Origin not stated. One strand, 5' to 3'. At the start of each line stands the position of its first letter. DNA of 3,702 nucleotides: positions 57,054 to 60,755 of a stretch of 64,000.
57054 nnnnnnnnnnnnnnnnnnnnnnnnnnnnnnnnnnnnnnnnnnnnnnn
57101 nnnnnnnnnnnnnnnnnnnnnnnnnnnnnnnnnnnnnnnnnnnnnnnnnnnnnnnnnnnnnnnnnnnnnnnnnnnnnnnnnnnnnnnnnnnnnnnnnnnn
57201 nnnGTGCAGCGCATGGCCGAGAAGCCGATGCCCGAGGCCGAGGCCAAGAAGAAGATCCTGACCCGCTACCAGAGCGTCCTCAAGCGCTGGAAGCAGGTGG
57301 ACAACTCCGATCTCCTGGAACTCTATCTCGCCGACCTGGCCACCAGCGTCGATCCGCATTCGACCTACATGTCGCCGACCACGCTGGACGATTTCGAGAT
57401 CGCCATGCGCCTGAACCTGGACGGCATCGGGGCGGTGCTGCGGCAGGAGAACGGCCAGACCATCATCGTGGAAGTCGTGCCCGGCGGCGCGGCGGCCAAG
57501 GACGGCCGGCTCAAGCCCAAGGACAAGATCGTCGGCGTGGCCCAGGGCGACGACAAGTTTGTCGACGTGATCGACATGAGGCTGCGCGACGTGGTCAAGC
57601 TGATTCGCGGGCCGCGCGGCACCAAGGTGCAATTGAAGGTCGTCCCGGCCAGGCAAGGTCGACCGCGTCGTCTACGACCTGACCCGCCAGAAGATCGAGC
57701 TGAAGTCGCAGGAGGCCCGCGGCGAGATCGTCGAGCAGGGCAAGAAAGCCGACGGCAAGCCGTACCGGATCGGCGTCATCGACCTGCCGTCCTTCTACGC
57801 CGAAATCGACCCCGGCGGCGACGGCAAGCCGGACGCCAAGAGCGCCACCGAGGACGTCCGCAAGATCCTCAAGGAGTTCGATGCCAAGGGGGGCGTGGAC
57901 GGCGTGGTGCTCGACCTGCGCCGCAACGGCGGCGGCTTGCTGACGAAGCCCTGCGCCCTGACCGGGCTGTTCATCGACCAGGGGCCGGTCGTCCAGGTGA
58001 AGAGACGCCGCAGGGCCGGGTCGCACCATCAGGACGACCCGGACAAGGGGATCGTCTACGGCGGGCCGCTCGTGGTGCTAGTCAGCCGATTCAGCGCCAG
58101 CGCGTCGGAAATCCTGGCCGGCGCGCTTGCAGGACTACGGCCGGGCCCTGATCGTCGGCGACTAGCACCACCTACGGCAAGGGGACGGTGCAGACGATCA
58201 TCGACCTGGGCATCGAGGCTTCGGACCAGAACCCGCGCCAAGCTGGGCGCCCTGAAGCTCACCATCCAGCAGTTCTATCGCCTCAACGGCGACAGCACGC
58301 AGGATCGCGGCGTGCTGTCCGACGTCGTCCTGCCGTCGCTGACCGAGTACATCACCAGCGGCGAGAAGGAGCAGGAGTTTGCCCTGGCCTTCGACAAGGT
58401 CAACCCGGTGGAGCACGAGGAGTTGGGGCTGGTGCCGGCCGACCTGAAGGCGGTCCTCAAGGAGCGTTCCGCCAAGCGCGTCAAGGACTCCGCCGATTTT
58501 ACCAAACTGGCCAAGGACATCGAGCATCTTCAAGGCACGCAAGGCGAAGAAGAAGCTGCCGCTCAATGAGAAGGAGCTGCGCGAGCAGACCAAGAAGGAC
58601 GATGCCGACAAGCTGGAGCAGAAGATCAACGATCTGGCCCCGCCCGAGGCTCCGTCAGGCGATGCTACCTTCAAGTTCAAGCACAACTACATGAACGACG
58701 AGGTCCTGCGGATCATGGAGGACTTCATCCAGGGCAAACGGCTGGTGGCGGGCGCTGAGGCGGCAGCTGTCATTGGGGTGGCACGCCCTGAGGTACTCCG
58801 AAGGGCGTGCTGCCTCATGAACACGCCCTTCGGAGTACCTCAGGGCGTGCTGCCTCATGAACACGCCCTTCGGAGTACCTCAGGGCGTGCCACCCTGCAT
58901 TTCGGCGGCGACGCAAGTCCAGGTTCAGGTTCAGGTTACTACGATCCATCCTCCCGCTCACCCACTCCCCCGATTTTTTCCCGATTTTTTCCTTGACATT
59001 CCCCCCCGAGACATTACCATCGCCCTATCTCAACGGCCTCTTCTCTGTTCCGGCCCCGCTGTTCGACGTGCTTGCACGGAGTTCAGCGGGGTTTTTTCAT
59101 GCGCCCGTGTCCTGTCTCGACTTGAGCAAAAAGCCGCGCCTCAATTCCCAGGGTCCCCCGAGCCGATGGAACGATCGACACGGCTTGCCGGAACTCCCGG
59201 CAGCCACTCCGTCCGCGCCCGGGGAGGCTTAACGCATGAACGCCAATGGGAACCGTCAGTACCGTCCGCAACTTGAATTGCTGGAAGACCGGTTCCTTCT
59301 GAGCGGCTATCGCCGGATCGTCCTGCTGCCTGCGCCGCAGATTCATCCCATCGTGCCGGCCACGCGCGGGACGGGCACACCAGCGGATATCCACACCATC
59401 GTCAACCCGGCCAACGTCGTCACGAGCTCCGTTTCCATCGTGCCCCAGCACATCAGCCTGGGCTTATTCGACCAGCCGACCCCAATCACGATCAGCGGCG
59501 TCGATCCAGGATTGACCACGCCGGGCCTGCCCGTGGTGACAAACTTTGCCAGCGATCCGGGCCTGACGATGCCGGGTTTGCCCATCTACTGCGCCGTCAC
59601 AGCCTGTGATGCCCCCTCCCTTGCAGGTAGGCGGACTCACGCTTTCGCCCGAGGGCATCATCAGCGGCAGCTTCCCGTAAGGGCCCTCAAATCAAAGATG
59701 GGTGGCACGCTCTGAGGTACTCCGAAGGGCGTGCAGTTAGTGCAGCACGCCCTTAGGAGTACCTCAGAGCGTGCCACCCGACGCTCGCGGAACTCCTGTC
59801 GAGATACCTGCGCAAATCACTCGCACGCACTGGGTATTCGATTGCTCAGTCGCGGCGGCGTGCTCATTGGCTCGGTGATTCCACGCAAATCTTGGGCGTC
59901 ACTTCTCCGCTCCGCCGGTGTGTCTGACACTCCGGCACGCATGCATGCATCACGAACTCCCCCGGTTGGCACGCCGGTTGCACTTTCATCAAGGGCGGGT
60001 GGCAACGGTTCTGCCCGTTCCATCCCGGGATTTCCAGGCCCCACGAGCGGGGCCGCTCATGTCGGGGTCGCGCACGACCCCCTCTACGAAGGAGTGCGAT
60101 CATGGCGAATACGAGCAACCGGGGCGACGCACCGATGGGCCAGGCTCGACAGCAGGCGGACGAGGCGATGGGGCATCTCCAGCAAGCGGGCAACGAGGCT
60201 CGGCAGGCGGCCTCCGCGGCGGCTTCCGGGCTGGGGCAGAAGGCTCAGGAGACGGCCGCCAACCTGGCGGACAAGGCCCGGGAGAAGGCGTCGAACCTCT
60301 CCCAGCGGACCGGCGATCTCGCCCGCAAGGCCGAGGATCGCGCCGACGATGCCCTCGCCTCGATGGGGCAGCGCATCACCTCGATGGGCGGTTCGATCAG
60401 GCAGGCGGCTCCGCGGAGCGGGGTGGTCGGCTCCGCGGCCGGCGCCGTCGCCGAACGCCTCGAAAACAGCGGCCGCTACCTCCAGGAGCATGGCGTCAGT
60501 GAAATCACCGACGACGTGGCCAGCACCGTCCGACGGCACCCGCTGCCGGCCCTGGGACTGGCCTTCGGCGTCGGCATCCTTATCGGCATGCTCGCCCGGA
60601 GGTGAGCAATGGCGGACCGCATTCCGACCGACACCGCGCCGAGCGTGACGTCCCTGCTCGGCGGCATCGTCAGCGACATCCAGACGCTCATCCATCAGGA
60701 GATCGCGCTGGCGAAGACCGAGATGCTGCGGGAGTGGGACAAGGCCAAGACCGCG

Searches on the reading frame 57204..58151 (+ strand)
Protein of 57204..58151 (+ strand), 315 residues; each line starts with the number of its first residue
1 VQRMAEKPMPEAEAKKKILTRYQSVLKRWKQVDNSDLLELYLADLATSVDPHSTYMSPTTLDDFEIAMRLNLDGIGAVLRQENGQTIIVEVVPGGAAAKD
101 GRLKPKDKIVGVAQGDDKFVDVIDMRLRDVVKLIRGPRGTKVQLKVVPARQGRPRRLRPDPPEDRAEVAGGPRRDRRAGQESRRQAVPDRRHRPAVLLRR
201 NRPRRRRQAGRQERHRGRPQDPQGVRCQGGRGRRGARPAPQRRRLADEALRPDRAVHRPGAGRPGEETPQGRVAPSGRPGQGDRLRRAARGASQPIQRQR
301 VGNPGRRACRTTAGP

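Call 50: search_protein_families(library=pfam, proteins=[window:57204-58151:+], max_evalue=0.001)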
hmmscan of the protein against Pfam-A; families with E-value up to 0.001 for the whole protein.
window:57204-58151:+ (315 aa): 3 families
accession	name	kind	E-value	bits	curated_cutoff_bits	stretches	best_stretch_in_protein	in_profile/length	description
PF00595.29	PDZ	-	2.3e-10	41.2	23.2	1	72-146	9-80/81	PDZ domain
PF17804.6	TSP_NTD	-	6.5e-10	40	26.4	1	11-59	140-188/188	Tail specific protease N-terminal domain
PF17820.7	PDZ_6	-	0.00074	19.6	27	0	87-147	1-53/54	PDZ domain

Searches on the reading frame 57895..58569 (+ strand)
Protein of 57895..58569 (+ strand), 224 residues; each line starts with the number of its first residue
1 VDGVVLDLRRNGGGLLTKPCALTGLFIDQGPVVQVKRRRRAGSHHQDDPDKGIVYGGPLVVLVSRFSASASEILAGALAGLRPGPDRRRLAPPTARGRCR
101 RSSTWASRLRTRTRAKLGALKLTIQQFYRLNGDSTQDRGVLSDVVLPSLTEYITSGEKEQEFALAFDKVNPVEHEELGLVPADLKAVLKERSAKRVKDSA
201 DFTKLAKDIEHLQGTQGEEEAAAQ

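Call 49: search_protein_families(library=pfam, proteins=[window:57895-58569:+], max_evalue=0.001)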
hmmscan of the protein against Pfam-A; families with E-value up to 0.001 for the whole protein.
window:57895-58569:+ (224 aa): 2 families
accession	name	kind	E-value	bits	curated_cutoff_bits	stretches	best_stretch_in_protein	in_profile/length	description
PF03572.23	Peptidase_S41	-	1e-22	80.9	24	1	1-79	30-109/165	Peptidase family S41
PF11818.13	DUF3340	-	1.6e-10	41.7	28.6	1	151-216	2-66/155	C-terminal domain of tail specific protease (DUF3340)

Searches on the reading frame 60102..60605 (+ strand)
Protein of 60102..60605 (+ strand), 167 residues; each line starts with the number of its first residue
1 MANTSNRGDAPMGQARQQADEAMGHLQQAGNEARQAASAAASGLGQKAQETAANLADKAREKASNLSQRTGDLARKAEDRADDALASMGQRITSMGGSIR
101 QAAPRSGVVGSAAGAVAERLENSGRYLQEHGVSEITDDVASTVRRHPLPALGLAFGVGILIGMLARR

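Call 50: search_protein_families(library=pfam, proteins=[window:60102-60605:+], max_evalue=0.001)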
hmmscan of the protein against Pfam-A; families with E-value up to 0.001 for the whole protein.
window:60102-60605:+ (167 aa): 2 families
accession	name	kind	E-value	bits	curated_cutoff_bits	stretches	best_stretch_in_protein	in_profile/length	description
PF01442.23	Apolipoprotein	-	0.00022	21.4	90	1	14-102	85-173/190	Apolipoprotein A1/A4/E domain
PF19029.5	DUF883_C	-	0.00024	21.1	27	1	143-165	5-27/30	DUF883 C-terminal glycine zipper region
